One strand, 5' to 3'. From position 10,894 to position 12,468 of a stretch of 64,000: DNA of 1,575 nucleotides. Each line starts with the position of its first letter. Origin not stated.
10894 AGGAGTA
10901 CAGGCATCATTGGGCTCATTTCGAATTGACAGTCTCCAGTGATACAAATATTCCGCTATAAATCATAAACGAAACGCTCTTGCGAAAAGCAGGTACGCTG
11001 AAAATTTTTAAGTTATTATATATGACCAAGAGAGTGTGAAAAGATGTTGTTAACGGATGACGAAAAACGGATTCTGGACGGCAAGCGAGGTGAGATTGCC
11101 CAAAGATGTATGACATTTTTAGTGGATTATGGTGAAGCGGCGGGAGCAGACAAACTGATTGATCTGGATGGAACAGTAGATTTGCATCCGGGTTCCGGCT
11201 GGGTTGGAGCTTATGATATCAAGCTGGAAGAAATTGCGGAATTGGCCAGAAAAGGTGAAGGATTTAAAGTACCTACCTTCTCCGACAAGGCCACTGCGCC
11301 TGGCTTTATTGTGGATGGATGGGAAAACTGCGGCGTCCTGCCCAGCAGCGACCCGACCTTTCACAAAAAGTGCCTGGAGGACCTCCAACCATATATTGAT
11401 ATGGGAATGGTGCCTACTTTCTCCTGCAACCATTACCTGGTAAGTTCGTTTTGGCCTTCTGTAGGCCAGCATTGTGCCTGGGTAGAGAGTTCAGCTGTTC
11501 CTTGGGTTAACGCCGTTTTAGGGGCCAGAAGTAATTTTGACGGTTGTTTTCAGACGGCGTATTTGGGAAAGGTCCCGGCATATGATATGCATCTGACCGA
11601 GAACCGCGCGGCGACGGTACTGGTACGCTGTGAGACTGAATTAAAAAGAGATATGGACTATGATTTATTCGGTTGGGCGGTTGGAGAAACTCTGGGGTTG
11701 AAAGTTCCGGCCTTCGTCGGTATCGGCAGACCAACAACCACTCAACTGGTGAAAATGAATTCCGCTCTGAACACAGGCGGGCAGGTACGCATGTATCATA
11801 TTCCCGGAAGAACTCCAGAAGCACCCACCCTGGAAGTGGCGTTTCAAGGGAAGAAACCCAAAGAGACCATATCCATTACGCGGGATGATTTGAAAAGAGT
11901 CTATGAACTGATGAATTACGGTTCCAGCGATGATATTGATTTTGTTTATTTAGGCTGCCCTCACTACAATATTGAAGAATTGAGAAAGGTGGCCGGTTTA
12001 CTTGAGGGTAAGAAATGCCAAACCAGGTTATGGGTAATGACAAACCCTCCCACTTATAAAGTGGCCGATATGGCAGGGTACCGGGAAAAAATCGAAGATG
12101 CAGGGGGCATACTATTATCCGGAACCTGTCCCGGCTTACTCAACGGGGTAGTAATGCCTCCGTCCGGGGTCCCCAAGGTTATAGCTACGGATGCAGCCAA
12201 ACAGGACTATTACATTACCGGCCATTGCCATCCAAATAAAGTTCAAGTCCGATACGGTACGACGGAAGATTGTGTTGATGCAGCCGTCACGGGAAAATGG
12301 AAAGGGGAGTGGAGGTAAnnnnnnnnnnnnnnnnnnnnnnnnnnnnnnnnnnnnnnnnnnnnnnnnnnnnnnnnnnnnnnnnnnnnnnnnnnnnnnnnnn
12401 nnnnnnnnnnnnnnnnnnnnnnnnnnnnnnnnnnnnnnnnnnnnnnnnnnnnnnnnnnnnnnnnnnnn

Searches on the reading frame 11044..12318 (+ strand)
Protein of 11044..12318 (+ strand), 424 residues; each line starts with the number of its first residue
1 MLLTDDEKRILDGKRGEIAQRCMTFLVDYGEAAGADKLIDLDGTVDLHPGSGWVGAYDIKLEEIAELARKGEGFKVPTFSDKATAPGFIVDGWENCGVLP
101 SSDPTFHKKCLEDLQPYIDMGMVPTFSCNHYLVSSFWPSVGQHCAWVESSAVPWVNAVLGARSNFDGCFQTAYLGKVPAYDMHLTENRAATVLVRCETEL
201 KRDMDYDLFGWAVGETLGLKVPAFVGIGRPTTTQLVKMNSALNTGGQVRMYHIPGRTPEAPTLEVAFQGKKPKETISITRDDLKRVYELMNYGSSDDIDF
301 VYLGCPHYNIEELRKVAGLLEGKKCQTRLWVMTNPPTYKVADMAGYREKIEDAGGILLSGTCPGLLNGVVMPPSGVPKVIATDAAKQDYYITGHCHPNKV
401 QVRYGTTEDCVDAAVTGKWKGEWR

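Call 48: find_encoding_contigs(protein=window:11044-12318:+, flank=10000, max_places=6)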
Protein window:11044-12318:+ (424 aa): 2 contigs read that carry it; 2 places shown.
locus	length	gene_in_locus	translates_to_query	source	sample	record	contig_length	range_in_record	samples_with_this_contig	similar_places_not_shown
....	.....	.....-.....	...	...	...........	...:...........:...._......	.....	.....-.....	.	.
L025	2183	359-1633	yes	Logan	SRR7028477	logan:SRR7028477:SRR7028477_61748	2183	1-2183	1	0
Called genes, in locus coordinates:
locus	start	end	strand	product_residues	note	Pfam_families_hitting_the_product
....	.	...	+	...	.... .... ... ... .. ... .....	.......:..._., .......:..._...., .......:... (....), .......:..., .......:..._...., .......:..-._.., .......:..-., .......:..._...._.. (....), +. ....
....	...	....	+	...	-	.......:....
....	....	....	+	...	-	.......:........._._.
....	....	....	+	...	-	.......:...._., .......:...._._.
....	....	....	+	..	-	-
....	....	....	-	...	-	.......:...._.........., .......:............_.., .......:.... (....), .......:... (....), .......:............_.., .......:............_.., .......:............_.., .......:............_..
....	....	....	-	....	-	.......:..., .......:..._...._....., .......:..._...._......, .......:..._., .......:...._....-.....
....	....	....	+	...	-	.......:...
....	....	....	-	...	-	-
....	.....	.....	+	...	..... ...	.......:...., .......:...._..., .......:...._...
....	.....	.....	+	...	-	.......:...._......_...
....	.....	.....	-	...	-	?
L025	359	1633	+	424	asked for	PF04412:AcnX, PF28403:AcnX_2nd, PF28406:AcnX_3rd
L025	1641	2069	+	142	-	PF01989:AcnX_swivel_put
